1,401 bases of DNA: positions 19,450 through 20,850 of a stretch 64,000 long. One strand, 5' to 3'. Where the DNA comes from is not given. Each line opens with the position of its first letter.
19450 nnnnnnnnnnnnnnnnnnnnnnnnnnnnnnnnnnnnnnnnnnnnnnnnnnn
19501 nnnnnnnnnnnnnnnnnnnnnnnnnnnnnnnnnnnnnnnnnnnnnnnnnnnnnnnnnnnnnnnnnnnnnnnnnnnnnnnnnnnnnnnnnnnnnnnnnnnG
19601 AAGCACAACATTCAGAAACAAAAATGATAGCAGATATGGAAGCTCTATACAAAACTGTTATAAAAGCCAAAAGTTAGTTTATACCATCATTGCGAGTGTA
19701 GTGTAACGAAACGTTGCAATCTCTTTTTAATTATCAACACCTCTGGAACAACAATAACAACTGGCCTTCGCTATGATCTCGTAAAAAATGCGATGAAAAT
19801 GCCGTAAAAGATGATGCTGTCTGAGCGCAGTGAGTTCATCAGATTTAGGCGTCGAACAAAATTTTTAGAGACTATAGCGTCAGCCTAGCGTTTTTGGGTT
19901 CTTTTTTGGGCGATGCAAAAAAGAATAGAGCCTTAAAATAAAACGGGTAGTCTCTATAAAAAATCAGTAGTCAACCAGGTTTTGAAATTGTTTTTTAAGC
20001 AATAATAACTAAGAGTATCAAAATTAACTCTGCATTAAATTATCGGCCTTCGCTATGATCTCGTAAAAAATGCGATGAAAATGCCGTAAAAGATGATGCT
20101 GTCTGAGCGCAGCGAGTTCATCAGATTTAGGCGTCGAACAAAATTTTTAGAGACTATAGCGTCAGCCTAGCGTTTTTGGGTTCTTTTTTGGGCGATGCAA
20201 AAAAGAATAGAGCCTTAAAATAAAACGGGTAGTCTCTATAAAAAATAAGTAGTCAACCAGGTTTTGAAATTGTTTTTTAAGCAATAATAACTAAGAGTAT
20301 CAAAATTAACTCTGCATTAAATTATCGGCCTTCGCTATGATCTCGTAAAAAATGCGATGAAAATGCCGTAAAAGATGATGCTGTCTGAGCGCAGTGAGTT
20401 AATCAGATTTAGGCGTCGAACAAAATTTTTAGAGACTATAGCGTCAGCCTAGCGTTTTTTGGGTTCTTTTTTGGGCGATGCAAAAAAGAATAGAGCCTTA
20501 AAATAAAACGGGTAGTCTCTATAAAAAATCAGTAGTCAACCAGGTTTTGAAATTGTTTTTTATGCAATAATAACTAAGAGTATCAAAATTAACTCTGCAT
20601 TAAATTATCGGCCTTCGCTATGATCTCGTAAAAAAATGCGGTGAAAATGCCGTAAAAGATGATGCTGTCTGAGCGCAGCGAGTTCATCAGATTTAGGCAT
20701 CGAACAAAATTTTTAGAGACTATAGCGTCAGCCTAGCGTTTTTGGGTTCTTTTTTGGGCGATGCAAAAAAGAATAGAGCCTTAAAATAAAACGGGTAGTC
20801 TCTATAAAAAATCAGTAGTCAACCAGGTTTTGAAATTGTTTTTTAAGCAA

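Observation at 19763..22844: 3.1-kb non-coding satellite: ~10.9 tandem copies of a 282-284-bp structured unit with higher-order (3-unit) periodicity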

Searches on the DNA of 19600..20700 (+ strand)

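Call 5: search_rna_families(source=window, start=19600, end=20700, threshold=evalue, max_evalue=10)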
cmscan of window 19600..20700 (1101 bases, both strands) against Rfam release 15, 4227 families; matches with E-value up to 10: 6.
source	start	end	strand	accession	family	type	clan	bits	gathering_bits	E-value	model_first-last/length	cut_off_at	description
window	19962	20037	-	RF02282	TtnuCD5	Gene; snRNA; snoRNA; CD-box;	-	19.6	70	8.7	1-77/77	no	Tetrahymena snoRNA TtnuCD5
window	19805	19847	-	RF00221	SNORD43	Gene; snRNA; snoRNA; CD-box;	CL00059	16.3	45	2.9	1-64/64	no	Small nucleolar RNA SNORD43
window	20522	20583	+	RF02422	Bp1_738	Gene; sRNA;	-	13.4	45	5.4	1-208/208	no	Burkholderia sRNA Bp1_Cand738_SIPHT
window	19957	20018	+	RF02422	Bp1_738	Gene; sRNA;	-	13.1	45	6.3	1-208/208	no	Burkholderia sRNA Bp1_Cand738_SIPHT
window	20178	20279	+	RF02731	JA03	Gene; sRNA;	-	12.6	44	5.9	1-274/274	no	Aggregatibacter sRNA JA03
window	20239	20300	+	RF02422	Bp1_738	Gene; sRNA;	-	12.5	45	8.8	1-208/208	no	Burkholderia sRNA Bp1_Cand738_SIPHT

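Call 15: search_dna_similar(query=window:20045-20327:+, collection=phages, mode=distant, max_evalue=0.01)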
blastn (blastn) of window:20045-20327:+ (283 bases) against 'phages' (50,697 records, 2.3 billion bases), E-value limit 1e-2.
No match.

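Call 16: search_dna_similar(query=window:20045-20327:+, collection=plasmids, mode=distant, max_evalue=0.01)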
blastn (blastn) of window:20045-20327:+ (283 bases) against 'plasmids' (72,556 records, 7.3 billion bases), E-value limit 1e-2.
Records with a match: 1; places in all: 1; records where one place covers at least 80% of the query: 0.
Best place of each record, by identity: 90-95% 1.
By first word of the organism name: Bacteroides 1.
By predicted mobility (MOB-suite, as given by PLSDB): conjugative 1.
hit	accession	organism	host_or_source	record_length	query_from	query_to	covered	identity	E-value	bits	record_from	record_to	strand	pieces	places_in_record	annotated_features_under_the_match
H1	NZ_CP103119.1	Bacteroides thetaiotaomicron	Homo sapiens,cell culture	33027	125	163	14%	90.2%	2e-3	50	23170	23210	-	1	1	none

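Call 92: build_rna_model(alignment_id=A4)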
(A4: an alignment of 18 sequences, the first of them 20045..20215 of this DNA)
Model R1 built from alignment A4 (18 sequences, 305 columns); structure: RNAalifold consensus.
model positions 198; base pairs 34; branch points 0; effective number of sequences 2.32; information 0.591 bits per position. Calibrated on 0.2 Mb of random sequence (short: E-values are rough).
structure used (alignment columns):
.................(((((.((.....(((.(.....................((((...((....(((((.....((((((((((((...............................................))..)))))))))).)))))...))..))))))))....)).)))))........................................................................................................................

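Call 93: search_with_rna_model(model_id=R1, source=window, filters=off, max_evalue=1)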
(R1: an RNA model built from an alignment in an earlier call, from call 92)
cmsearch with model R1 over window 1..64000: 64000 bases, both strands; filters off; matches with E-value up to 1: 30.
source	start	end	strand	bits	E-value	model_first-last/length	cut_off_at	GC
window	54625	54833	-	186.7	1.4e-41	1-198/198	no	0.3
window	20894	21068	+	178.4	1.2e-39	1-198/198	no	0.41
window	22311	22486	+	172.3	3e-38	1-198/198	no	0.41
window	22594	22769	+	172.3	3e-38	1-198/198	no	0.41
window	21744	21919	+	171.4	5e-38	1-198/198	no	0.4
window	22028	22203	+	171.4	5e-38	1-198/198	no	0.4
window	20610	20785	+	170.6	7.7e-38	1-198/198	no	0.41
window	20045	20219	+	170.5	8.1e-38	1-198/198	no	0.42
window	19763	19937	+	168.7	2.1e-37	1-198/198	no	0.41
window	21459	21635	+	167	5.2e-37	1-198/198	no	0.41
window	21176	21351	+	158.5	5.1e-35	1-198/198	no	0.4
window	20327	20502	+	156.9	1.2e-34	1-198/198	no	0.4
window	9518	9606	-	17.7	0.031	1-198/198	no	0.3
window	5277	5388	-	17.1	0.042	1-198/198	no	0.35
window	56538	56602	+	15.9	0.08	1-198/198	no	0.32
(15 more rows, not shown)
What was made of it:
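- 20045..20219 (+): Element core of unit 2, given as the example. Cores of all units: 19763-19937, 20045-20219, 20327-20502, 20610-20785, 20894-21068, 21176-21351, 21459-21635, 21744-21919, 22028-22203, 22311-22486 and 22594-22769. The covariance model R1 scores the units at 157-178 bits, E 1e-34 to 1e-39 (call 93).
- On New dispersed rod-hairpin element family (defined here): CM scores 157-178 bits (call 93).
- The CM scores them at 157-178 bits (call 93).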

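Call 96: search_with_rna_model(model_id=R1, sources=[L004, L005, L006, L007, L009, L010, L011, L012, L013, L014, L015, L016, L017, L018, L019, L020, L021, L022, L023, L024, L025, L026, L027], max_evalue=0.01)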
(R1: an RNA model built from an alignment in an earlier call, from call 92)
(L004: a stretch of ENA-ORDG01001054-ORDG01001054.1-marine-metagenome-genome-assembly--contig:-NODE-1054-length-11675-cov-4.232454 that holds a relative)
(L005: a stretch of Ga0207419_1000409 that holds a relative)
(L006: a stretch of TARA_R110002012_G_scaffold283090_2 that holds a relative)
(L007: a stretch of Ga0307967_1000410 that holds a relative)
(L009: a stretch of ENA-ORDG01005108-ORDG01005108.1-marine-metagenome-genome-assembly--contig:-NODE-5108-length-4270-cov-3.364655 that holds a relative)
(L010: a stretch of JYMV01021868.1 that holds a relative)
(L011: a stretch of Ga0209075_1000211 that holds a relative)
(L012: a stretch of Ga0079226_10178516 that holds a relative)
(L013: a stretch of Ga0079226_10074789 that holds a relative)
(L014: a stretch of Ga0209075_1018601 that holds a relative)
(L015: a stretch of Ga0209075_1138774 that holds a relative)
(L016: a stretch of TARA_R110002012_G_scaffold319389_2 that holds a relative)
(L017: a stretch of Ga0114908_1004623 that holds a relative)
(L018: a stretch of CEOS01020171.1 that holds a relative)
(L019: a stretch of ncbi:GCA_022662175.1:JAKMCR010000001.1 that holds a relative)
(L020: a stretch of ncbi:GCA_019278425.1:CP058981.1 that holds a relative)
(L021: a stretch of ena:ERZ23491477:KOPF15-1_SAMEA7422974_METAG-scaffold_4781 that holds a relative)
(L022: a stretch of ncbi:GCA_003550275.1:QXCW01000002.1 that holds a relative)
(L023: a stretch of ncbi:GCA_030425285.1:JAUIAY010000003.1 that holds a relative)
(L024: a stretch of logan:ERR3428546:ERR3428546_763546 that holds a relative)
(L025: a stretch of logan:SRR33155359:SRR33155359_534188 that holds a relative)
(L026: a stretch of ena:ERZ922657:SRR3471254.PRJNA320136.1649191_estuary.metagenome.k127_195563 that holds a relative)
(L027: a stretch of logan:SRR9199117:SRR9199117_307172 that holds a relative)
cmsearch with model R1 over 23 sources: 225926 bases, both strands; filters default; matches with E-value up to 0.01: 28.
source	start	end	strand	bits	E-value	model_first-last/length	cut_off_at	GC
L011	8144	8348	-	208.4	4.2e-46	1-198/198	no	0.33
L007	12426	12633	-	195.6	4.1e-43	1-198/198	no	0.31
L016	2839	3043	-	194.8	6.2e-43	1-198/198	no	0.31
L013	410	617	+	193.1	1.6e-42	1-198/198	no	0.32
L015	688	893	+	190.6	6.1e-42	1-198/198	no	0.35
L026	2008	2182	-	182.2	5.5e-40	1-198/198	no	0.36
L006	1029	1236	+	182.2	5.5e-40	1-198/198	no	0.28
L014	2287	2518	-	177.6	6.3e-39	1-198/198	no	0.36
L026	2257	2431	-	176.5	1.2e-38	1-198/198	no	0.36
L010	12720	12915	+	171.6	1.6e-37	1-198/198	no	0.37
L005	7794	8013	-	169.4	5.2e-37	1-198/198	no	0.33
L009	467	669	+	163.5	1.2e-35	1-198/198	no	0.44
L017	5296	5512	+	153.3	2.9e-33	1-198/198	no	0.41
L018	13696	13820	+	144.8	2.8e-31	7-153/198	no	0.35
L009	4143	4270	+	143.5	5.5e-31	1-150/198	3'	0.41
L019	14709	14884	+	124.4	1.5e-26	1-198/198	no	0.4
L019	14279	14475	+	122.8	3.6e-26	1-198/198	no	0.4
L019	15066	15241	+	122.6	4e-26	1-198/198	no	0.41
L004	11555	11675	+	122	5.6e-26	1-142/198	3'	0.38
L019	15448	15624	+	120.2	1.5e-25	1-198/198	no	0.4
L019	9046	9229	+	109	5.9e-23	1-198/198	no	0.4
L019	9423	9606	+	104.4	7e-22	1-198/198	no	0.39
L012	1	124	+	100.1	7.1e-21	76-198/198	5'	0.31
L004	1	106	+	83.9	4.1e-17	89-198/198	5'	0.37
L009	40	220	+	45.1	4.4e-08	1-198/198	no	0.41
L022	13877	13979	+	28.5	0.00032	1-198/198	no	0.37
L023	11172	11235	+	26.6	0.00089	1-198/198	no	0.38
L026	1775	1828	-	24.5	0.0028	1-198/198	no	0.26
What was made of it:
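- L009 has a pair of copies (call 96).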

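Call 108: search_with_rna_model(model_id=R1, sources=[L028, L029, L030, L031], max_evalue=0.1)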
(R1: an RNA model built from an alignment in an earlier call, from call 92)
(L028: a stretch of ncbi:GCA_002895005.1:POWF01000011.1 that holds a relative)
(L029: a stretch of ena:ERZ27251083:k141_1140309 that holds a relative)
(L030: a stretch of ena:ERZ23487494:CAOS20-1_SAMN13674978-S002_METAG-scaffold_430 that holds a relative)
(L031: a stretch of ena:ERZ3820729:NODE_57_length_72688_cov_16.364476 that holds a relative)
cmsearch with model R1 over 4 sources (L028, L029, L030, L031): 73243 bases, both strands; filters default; matches with E-value up to 0.1: 4.
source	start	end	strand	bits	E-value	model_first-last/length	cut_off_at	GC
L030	10897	10963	+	29.2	7.4e-05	1-176/198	3'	0.3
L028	8383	8449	+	27.2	0.00021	1-198/198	no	0.34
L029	4027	4111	-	19.9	0.01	1-198/198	no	0.31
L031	4624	4688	+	17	0.05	1-198/198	no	0.31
